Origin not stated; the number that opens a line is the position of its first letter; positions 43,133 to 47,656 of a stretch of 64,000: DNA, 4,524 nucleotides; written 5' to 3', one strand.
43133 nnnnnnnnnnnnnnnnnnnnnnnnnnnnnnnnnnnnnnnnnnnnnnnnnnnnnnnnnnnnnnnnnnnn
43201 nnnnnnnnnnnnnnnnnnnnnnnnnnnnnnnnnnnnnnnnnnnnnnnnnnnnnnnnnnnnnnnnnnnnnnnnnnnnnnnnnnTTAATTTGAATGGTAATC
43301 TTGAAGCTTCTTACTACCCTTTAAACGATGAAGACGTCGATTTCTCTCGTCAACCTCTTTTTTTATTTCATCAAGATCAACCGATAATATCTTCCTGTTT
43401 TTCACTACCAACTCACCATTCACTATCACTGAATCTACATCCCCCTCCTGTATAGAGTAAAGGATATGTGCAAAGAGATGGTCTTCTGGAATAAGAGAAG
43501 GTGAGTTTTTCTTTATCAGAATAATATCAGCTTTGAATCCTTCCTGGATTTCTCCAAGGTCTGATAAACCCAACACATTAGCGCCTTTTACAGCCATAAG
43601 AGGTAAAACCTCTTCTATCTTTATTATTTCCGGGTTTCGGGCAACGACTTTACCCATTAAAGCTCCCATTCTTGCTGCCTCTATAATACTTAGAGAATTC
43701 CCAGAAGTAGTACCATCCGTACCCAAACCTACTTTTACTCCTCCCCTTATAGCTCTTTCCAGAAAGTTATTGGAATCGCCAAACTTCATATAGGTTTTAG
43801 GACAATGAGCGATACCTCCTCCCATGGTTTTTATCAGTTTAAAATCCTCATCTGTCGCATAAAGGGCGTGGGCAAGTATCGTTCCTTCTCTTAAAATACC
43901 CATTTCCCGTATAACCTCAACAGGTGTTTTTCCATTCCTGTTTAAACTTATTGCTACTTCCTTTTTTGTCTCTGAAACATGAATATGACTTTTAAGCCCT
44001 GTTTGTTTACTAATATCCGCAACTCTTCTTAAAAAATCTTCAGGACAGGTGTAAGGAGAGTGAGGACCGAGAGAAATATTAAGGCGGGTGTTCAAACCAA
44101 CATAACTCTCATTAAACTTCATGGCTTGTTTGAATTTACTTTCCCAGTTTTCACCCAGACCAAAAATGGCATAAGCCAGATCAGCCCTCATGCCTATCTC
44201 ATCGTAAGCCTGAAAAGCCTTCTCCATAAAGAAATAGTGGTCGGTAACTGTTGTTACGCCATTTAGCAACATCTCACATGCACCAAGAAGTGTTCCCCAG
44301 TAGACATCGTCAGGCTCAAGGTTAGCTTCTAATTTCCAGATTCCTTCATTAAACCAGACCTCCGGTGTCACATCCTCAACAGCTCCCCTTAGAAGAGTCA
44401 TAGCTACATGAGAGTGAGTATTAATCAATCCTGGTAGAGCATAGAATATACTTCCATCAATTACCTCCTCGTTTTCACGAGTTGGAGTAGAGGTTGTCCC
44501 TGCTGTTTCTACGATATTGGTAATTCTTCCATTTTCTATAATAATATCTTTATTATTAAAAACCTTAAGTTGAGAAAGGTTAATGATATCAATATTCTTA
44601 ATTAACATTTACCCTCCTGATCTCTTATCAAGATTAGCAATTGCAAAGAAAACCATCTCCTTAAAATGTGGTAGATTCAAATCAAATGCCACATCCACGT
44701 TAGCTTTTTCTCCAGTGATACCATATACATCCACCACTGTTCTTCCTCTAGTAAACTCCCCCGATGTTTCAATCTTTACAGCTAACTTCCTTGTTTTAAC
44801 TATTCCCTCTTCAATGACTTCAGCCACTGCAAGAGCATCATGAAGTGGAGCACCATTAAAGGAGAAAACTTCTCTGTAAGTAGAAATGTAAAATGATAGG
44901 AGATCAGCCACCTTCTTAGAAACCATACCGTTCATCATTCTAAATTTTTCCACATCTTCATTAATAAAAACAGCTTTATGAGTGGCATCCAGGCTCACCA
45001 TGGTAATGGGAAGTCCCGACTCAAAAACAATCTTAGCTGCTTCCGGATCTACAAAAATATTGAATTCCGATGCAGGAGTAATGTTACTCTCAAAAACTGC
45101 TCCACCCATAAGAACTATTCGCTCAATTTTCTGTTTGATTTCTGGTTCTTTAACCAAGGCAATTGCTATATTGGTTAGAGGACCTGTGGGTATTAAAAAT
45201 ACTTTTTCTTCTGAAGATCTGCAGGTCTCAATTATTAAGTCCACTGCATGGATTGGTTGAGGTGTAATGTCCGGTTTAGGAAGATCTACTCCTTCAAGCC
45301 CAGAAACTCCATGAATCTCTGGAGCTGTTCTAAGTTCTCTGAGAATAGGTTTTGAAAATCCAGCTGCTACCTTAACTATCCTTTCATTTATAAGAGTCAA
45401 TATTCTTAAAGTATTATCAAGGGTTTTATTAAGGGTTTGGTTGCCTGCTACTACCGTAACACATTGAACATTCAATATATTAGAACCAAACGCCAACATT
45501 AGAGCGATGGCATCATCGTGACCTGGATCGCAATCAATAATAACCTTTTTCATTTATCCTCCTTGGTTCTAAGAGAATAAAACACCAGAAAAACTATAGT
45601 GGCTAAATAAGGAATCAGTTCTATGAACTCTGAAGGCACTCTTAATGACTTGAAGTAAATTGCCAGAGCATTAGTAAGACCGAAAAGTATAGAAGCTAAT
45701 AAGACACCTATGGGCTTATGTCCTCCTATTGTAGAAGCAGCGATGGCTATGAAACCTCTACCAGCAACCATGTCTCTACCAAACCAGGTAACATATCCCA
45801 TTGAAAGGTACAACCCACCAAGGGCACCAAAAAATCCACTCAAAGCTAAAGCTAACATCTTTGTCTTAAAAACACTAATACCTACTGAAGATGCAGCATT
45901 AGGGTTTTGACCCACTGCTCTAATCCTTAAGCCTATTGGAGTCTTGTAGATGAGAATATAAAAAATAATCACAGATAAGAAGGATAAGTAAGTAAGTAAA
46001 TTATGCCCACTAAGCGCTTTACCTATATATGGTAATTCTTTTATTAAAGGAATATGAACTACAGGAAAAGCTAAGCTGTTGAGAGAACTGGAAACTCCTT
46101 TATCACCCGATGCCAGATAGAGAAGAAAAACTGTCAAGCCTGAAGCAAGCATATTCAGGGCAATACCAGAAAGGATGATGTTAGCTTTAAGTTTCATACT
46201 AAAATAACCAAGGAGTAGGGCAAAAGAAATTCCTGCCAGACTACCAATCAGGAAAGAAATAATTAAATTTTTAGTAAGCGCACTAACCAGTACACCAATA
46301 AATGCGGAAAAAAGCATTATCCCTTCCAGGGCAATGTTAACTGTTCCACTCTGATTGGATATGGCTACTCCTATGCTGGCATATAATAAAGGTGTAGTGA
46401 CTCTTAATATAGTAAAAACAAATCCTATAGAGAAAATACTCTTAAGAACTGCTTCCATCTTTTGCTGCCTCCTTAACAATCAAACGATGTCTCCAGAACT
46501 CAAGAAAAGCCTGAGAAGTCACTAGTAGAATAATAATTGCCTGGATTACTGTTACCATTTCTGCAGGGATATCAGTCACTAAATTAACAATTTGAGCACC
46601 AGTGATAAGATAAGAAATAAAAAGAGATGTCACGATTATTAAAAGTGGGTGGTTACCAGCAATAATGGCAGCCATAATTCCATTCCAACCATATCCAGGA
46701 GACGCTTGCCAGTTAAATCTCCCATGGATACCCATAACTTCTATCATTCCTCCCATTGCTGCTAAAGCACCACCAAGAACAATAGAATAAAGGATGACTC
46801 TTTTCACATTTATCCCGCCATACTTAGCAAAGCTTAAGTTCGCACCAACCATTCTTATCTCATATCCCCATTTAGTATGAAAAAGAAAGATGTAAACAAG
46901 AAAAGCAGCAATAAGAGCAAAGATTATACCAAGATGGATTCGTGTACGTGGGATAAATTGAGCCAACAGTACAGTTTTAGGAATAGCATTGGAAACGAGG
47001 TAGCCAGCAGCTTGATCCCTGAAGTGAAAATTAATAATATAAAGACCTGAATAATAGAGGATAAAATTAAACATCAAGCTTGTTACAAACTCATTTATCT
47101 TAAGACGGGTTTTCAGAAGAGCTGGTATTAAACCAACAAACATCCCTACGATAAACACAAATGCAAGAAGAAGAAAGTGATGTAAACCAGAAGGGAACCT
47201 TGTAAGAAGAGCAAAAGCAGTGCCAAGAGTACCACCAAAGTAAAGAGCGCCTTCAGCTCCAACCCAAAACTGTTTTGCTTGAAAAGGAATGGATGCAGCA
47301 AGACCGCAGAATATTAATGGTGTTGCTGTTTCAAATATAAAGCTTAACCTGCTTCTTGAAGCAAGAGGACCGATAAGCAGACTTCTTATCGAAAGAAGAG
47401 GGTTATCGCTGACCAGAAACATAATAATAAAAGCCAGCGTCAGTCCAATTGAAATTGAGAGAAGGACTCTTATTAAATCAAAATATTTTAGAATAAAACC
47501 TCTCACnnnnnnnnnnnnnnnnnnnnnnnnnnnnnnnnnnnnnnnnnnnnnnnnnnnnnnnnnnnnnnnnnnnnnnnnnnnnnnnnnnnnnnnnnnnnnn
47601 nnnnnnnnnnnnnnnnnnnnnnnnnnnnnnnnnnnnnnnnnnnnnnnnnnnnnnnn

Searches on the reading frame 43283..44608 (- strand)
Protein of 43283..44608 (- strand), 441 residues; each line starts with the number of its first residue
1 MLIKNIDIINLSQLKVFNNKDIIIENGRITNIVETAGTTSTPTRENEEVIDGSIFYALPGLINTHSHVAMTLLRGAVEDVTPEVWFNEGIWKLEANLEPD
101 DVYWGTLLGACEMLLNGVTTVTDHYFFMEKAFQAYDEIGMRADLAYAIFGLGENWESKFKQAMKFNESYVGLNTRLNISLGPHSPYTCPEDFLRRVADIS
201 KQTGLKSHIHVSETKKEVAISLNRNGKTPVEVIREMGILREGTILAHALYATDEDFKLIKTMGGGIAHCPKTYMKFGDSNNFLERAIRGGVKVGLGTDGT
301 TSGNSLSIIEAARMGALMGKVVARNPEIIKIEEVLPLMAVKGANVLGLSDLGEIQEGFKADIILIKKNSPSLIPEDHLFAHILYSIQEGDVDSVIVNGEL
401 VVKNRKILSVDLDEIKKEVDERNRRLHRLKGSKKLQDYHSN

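Call 8: search_protein_families(library=pfam, proteins=[window:43283-44608:-])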
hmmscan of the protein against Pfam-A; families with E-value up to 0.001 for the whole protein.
window:43283-44608:- (441 aa): 2 families
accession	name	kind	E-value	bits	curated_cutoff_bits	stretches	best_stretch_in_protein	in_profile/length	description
PF01979.26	Amidohydro_1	-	8.1e-55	186.9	25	1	56-401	1-345/345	Amidohydrolase family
PF07969.17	Amidohydro_3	-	5.3e-12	46.4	29.7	1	282-402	358-472/472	Amidohydrolase family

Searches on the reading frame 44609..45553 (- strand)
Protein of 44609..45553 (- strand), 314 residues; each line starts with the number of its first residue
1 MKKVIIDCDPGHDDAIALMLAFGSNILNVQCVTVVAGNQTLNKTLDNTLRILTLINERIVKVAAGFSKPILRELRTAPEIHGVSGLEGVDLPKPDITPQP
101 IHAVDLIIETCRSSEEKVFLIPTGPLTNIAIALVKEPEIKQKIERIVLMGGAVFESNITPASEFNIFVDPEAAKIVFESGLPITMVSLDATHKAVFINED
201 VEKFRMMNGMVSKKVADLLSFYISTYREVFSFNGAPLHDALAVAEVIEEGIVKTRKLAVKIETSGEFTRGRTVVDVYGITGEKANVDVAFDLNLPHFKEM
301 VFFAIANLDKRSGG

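Call 28: search_protein_families(library=pfam, proteins=[window:44609-45553:-])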
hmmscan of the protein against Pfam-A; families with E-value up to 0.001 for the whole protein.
window:44609-45553:- (314 aa): 1 family
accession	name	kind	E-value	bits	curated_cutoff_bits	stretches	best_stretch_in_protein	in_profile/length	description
PF01156.24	IU_nuc_hydro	-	7.5e-100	334.9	34.2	1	4-299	1-297/297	Inosine-uridine preferring nucleoside hydrolase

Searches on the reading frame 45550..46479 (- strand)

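Call 29: search_protein_families(library=pfam, proteins=[window:45550-46479:-])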
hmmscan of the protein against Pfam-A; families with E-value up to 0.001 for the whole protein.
window:45550-46479:- (309 aa): 1 family
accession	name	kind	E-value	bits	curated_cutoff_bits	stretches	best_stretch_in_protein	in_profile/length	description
PF02653.21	BPD_transp_2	-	2.4e-40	138.8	26.8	1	21-296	2-267/269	Branched-chain amino acid transport system / permease component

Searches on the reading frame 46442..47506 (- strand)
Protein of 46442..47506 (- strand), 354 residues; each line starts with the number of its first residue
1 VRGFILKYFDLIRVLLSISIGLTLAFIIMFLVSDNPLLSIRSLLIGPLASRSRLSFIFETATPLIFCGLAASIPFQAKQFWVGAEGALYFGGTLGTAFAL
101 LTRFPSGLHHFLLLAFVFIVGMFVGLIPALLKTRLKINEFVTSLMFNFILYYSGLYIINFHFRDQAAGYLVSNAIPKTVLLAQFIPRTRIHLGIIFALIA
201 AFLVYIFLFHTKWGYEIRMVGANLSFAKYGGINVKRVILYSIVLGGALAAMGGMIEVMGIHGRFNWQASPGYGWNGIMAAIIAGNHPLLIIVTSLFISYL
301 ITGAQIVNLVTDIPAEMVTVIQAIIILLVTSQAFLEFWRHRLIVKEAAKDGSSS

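Call 29: search_protein_families(library=pfam, proteins=[window:46442-47506:-])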
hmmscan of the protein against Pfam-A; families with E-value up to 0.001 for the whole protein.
window:46442-47506:- (354 aa): 1 family
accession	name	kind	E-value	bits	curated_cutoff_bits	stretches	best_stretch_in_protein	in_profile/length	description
PF02653.21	BPD_transp_2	-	1.7e-32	113.1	26.8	1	56-329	4-268/269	Branched-chain amino acid transport system / permease component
